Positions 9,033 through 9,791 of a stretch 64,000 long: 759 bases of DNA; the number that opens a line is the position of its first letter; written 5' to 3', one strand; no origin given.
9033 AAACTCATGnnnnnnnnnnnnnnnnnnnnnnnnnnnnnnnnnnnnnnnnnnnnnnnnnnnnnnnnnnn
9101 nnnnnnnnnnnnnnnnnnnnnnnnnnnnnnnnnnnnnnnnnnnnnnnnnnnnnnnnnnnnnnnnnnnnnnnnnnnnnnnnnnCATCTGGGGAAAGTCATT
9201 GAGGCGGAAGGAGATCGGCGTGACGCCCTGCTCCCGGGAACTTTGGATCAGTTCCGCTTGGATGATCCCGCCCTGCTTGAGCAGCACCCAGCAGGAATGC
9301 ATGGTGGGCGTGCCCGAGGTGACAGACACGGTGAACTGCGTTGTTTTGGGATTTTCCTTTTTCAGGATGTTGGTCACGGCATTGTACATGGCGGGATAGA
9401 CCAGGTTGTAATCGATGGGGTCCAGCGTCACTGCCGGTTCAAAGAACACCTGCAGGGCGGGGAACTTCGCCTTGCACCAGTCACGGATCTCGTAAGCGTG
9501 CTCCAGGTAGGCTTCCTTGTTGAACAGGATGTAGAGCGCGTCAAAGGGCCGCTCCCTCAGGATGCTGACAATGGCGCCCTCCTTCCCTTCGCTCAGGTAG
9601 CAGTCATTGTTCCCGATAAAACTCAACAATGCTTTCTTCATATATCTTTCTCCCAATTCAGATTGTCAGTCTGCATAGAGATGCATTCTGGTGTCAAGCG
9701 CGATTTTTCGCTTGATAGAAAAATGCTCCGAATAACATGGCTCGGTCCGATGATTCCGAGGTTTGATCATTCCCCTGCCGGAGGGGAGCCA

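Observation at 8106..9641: Orphan RtcR-like CARF + sigma-54 activator with no RNA-repair operon nearby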

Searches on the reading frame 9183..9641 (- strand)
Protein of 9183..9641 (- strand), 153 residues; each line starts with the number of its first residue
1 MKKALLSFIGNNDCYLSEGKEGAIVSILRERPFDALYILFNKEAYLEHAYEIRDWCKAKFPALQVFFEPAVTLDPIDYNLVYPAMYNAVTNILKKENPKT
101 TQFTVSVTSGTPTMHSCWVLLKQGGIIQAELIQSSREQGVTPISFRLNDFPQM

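Call 34: find_related_loci(query=A2, collection=genome_contigs, flank=10000)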
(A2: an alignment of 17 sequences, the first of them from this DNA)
Query A2 (152 aa) in genome_contigs; peptide patterns used: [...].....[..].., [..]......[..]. (x = any residue, [..] = any of these).
69 stretches matched a pattern; 62 encode a relative of the query (tblastn E <= 1e-3); 62 distinct loci.
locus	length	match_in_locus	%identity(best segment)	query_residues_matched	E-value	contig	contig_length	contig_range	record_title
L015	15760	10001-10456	82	1-152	9e-87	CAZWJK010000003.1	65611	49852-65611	MAG TPA_asm: uncultured Candidatus Cloacimonadota bacterium isolate SRP098346_co1_408 genome assembly, contig: NODE_147_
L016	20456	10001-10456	78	1-152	4e-82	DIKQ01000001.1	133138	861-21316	MAG TPA_asm: Cloacimonetes bacterium UBA5614 UBA5614_contig_11403, whole genome shotgun sequence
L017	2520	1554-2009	76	1-152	8e-82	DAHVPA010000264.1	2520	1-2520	MAG TPA_asm: Candidatus Cloacimonadota bacterium isolate clean1983 NODE_264_length_2520_cov_3.216537, whole genome shotg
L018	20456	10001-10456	80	1-152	5e-84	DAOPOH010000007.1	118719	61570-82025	MAG TPA_asm: Candidatus Cloacimonadota bacterium isolate AMR_MDS_1579 NODE_160_length_118719_cov_38.063035, whole genome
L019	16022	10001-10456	60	1-152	3e-64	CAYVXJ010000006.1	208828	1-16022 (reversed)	MAG TPA_asm: uncultured Candidatus Cloacimonadota bacterium isolate binchicken_co20_136 genome assembly, contig: NODE_11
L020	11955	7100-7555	59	1-152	7e-64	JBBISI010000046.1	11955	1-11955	MAG: Candidatus Cloacimonadota bacterium isolate PGF172224_bin_37 NODE_4435_length_11955_cov_5.291092, whole genome shot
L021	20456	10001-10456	59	1-152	2e-63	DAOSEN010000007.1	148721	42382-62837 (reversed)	MAG TPA_asm: Candidatus Cloacimonadota bacterium isolate AMR_MDS_1804 NODE_83_length_148721_cov_21.128684, whole genome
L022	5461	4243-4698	59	1-152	2e-63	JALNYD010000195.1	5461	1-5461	MAG: Candidatus Cloacimonadota bacterium isolate SO_2017_CLC bin 82 scaffold_28878_c1_PH3_2017, whole genome shotgun seq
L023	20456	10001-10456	59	1-152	9e-63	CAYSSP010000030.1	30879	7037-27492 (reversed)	MAG TPA_asm: uncultured Candidatus Cloacimonadota bacterium isolate binchicken_co190_71 genome assembly, contig: NODE_28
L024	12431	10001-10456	61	1-152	4e-62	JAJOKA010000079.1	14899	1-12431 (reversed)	MAG: Candidatus Cloacimonadota bacterium isolate S8C1561 S8CNODE_277_length_14899_cov_2.470620, whole genome shotgun seq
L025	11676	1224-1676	60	2-152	1e-61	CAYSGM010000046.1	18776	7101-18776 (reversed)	MAG TPA_asm: uncultured Candidatus Cloacimonas sp. isolate SRP263991_co4_35 genome assembly, contig: NODE_4081_length_18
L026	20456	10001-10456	59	1-152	9e-61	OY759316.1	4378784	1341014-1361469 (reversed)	MAG: Candidatus Cloacimonadales bacterium isolate 8a64a5fc-8000-496d-8fb9-ab17f2428a55 genome assembly, chromosome: 1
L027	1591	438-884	57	2-152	4e-63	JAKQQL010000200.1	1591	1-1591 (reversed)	MAG: Candidatus Cloacimonadota bacterium isolate USMO_maxbin.155 k141_390837, whole genome shotgun sequence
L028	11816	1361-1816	58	1-152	4e-60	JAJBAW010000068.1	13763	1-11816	MAG: Candidatus Cloacimonadota bacterium isolate BF1 Bin 88 scaffold_6767_c1, whole genome shotgun sequence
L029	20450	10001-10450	59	1-152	2e-59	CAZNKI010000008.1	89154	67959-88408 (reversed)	MAG TPA_asm: uncultured Candidatus Cloacimonadota bacterium isolate SRP220891_co1_469 genome assembly, contig: NODE_423_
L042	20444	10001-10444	52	2-152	1e-52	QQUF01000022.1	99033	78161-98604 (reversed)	MAG: Calditrichaeota bacterium isolate CLD3 121, whole genome shotgun sequence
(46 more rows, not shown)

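Call 41: predict_structure(alignment_id=A2)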
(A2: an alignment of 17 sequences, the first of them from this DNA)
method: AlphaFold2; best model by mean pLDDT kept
length: 152 residues; sequences in the alignment: 17
mean_pLDDT: 92.8   pTM: 0.88
mean pLDDT of the five models: 92.8, 92.4, 91.5, 91.1, 90.7
residues with pLDDT >= 90: 129; 70-90: 16; 50-70: 6; < 50: 1
segments of 3 or more residues with pLDDT < 50: none
pLDDT, mean of each block of 10 residues (from residue 1): 96 90 95 97 95 97 97 93 98 94 94 94 95 91 75 54
secondary structure, 60 per line:
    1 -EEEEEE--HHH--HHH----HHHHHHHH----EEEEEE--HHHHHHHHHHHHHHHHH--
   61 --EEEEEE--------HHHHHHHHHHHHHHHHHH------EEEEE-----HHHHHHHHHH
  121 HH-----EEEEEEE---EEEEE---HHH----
elements in order: E2-7 H22-29 E34-39 H42-58 E63-68 H77-94 E101-105 H111-122 E128-134 E138-142
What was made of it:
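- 9192..9641 (-): CARF sensor domain (residues 1-150), with motifs SFIGNND, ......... and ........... AF2 pLDDT 92.8 (call 41).
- Checked: An AF2 model of residues 2-153 (pLDDT 92.8; call 41) matches only CARF domains in the PDB.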

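Call 44: fold_search(model_id=the predicted structure, library=pdb)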
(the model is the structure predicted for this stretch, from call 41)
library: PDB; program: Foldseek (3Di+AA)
matches with E <= 10: 1445; with E <= 0.001: 52
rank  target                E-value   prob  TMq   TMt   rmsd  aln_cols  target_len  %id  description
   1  6tug_A                5.0e-08  1.00  0.78  0.31   2.9       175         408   16  Enterococcus italicus Csm6 bound to cyclic hexa-2'-fluoro-hexa-dAMP (released 2020-02-26)
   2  6tug_D                6.0e-08  1.00  0.73  0.29   4.6       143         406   20  Enterococcus italicus Csm6 bound to cyclic hexa-2'-fluoro-hexa-dAMP (released 2020-02-26)
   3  6tug_F                7.3e-08  1.00  0.77  0.30   3.3       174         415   17  Enterococcus italicus Csm6 bound to cyclic hexa-2'-fluoro-hexa-dAMP (released 2020-02-26)
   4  6tug_E                1.5e-07  1.00  0.74  0.30   5.8       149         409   18  Enterococcus italicus Csm6 bound to cyclic hexa-2'-fluoro-hexa-dAMP (released 2020-02-26)
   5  6tug_B                1.7e-07  1.00  0.74  0.29   4.2       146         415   18  Enterococcus italicus Csm6 bound to cyclic hexa-2'-fluoro-hexa-dAMP (released 2020-02-26)
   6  6tug_H                1.9e-07  1.00  0.71  0.28  10.4       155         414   19  Enterococcus italicus Csm6 bound to cyclic hexa-2'-fluoro-hexa-dAMP (released 2020-02-26)
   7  6tug_G                8.5e-07  1.00  0.77  0.31   3.2       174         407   17  Enterococcus italicus Csm6 bound to cyclic hexa-2'-fluoro-hexa-dAMP (released 2020-02-26)
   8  8t66_A                3.7e-06  1.00  0.65  0.64   3.6       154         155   12  cA6 bound Cam1 (released 2024-01-10)
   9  8t65_A                7.6e-06  1.00  0.63  0.62   3.7       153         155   12  cA4 bound Cam1 (released 2024-01-10)
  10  8t64_C                8.6e-06  1.00  0.60  0.66   7.7       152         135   13  Apo Cam1(42-206) (released 2024-01-10)
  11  8t64_B                8.6e-06  1.00  0.58  0.67   8.2       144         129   13  Apo Cam1(42-206) (released 2024-01-10)
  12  8t64_D                1.2e-05  1.00  0.58  0.63   7.6       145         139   12  Apo Cam1(42-206) (released 2024-01-10)
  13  8pe3_A                1.4e-05  1.00  0.61  0.27   6.3       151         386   19  Structure of Csm6' from Streptococcus thermophilus in complex with cyclic hexa-adenylate (cA6) (released 2023-10-04)
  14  8pe3_B                1.8e-05  1.00  0.61  0.27   6.3       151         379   20  Structure of Csm6' from Streptococcus thermophilus in complex with cyclic hexa-adenylate (cA6) (released 2023-10-04)
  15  6wxw_A                1.8e-05  1.00  0.61  0.28   4.4       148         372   11  crystal structure of apo Card1 (released 2020-12-30)
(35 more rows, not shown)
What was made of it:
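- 9192..9641 (-): All top Foldseek hits are CARF domains (call 44).
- On CARF superfamily: The top 50 Foldseek PDB hits are all CARF proteins, best TMq 0.78 (call 44).
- Closest known: Csa3, a CARF-wHTH transcription factor that binds cA4. Same: It is among the structural matches (call 44).
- Checked: The best is E. italicus Csm6 bound to a cA6 analogue (TMq 0.78, E 5e-8; call 44).
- The best structural matches are cOA-bound CARF effectors: Csm6 with a cA6 analogue (TMq 0.78), Cam1, Csm6', Card1 and Csa3 (call 44).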

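Call 54: find_related_loci(query=A3, collection=metagenome_contigs, flank=10000)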
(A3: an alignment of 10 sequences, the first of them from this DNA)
Query A3 (150 aa) in metagenome_contigs; peptide patterns used: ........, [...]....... (x = any residue, [..] = any of these).
280 stretches matched a pattern; 24 encode a relative of the query (tblastn E <= 1e-3); 24 distinct loci.
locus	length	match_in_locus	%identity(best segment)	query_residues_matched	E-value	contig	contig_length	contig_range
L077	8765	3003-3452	83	1-150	3e-86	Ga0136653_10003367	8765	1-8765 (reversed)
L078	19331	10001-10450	83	1-150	3e-86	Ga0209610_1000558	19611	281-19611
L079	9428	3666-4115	83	1-150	3e-86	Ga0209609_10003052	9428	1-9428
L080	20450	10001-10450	82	1-150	5e-85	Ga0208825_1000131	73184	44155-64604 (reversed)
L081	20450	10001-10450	81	1-150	1e-84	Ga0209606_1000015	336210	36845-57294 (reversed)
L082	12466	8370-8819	61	1-150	5e-66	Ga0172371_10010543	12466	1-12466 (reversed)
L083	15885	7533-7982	64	1-150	4e-64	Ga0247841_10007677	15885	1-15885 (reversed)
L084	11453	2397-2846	63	1-150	1e-62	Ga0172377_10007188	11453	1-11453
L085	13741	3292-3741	59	1-150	1e-62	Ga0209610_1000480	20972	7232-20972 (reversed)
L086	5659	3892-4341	61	1-150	4e-62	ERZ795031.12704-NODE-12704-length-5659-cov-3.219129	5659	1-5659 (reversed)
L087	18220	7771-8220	60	1-150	5e-61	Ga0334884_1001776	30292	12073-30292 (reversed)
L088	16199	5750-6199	58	1-150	6e-60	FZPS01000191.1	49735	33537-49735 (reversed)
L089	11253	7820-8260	55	3-150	3e-56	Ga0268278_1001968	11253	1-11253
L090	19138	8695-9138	56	1-150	2e-55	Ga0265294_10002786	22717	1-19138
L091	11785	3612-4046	56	3-150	3e-54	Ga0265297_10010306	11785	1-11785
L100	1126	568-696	51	2-41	7e-6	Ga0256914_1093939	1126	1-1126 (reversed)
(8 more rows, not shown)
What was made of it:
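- Tried and rejected: The second, with a clade alignment, gave L077-L100 (call 54).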

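Call 56: search_protein_families(library=pfam, proteins=[L016:11538-12578:+, L042:11686-13329:+, L042:13329-14429:+, L016:6239-7096:+, L016:7135-10032:-], max_evalue=0.1)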
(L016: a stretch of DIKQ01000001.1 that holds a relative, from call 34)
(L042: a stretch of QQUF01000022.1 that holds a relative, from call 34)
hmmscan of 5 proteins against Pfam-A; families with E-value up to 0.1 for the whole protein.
L016:11538-12578:+ (347 aa): 0 families

L042:11686-13329:+ (548 aa): 21 families
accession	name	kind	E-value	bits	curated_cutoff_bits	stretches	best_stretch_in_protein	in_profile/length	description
PF00515.34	TPR_1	-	1e-29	101.5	27.8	4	163-195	2-34/34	Tetratricopeptide repeat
PF07719.23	TPR_2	-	4.9e-28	95.3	27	4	164-195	3-34/34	Tetratricopeptide repeat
PF13181.12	TPR_8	-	3.7e-21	73.9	25.7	3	129-161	2-34/34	Tetratricopeptide repeat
PF13414.12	TPR_11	-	2.1e-15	56.6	26.8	2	140-173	6-39/42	TPR repeat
PF13371.12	TPR_9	-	1.5e-11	44.6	35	1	137-195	4-62/73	Tetratricopeptide repeat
PF13174.12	TPR_6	-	1.9e-11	44.3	26.3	1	165-194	3-32/33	Tetratricopeptide repeat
PF13424.12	TPR_12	-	3.5e-11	43.6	30.1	2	198-263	5-70/77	Tetratricopeptide repeat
PF13431.12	TPR_17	-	1.7e-10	40.7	24.4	1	185-216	2-33/34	Tetratricopeptide repeat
PF14559.12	TPR_19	-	1.5e-09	38.4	25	1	105-161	2-58/68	Tetratricopeptide repeat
PF13432.12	TPR_16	-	1.6e-09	38.5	32.7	1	177-225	12-60/65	Tetratricopeptide repeat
PF12895.13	ANAPC3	-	5.2e-09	36.7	27.2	1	95-154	24-82/82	Anaphase-promoting complex, cyclosome, subunit 3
PF14501.12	HATPase_c_5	-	1.3e-05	25.5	22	1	454-541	5-101/102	GHKL domain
PF13428.12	TPR_14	-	4e-05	24.3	23.5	0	130-167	3-40/44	Tetratricopeptide repeat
PF25575.1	TPR_BSK1_C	-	6.4e-05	23.3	42.2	0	143-200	57-115/118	Serine/threonine-protein kinase BSK1-like, TPR repeats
PF23914.1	TPR_CcmH_CycH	-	0.00027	21.2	42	0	70-127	97-154/158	Cytochrome c-type biogenesis protein H TPR domain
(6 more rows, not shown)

L042:13329-14429:+ (367 aa): 0 families

L016:6239-7096:+ (286 aa): 1 family
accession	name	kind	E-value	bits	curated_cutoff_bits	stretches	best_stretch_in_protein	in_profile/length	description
PF01636.29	APH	-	1.2e-17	64.9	23.2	1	50-242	11-210/239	Phosphotransferase enzyme family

L016:7135-10032:- (965 aa): 12 families
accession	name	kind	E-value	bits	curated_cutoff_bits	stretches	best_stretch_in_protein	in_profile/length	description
PF13620.12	CarboxypepD_reg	-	4.6e-35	120.2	32.3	3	329-404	1-82/82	Carboxypeptidase regulatory-like domain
PF13715.12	CarbopepD_reg_2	-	1.3e-19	70.5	32.2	3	330-404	1-77/88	CarboxypepD_reg-like domain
PF13860.13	FlgD_ig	-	5.1e-14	52.5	27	1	888-953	11-76/79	FlgD Ig-like domain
PF08308.17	PEGA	-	2.9e-07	30.7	20.8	1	368-405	32-69/71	PEGA domain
PF18962.6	Por_Secre_tail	-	5.4e-06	27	27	1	881-961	2-73/75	Secretion system C-terminal sorting domain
PF07210.18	DUF1416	-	0.00018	21.8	23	1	321-379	13-74/97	Protein of unknown function (DUF1416)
PF14686.12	fn3_3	-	0.0013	18.9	24.4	1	328-398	3-74/75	Polysaccharide lyase family 4, domain II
PF10029.15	DUF2271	-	0.0023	18.1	27.3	1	921-963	71-113/136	Predicted periplasmic protein (DUF2271)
PF20598.4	DUF6795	-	0.0041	17.8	27.4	1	330-397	1-72/103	Domain of unknown function (DUF6795)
PF17802.7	SpaA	-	0.022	15.4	23.1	1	336-396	11-79/91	Prealbumin-like fold domain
PF13585.12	CHU_C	-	0.052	14.1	27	0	899-953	27-73/86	CHU_C Type IX secretion signal domain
PF15976.11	CooC_C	-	0.053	14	29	0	336-386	26-74/93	CS1-pili formation C-terminal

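Call 92: search_protein_families(library=padloc, proteins=[L016:11538-12578:+], max_evalue=0.01)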
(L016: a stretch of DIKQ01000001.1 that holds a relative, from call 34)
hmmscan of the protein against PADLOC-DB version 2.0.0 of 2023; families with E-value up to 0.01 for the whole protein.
L016:11538-12578:+ (347 aa): 0 families

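Call 98: search_protein_families(library=pfam, proteins=[L018:11636-11839:+, L015:11628-11843:+], max_evalue=1)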
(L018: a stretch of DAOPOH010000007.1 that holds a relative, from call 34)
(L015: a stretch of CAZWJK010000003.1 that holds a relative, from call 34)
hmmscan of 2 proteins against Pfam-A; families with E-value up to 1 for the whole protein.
L018:11636-11839:+ (68 aa): 0 families

L015:11628-11843:+ (72 aa): 0 families
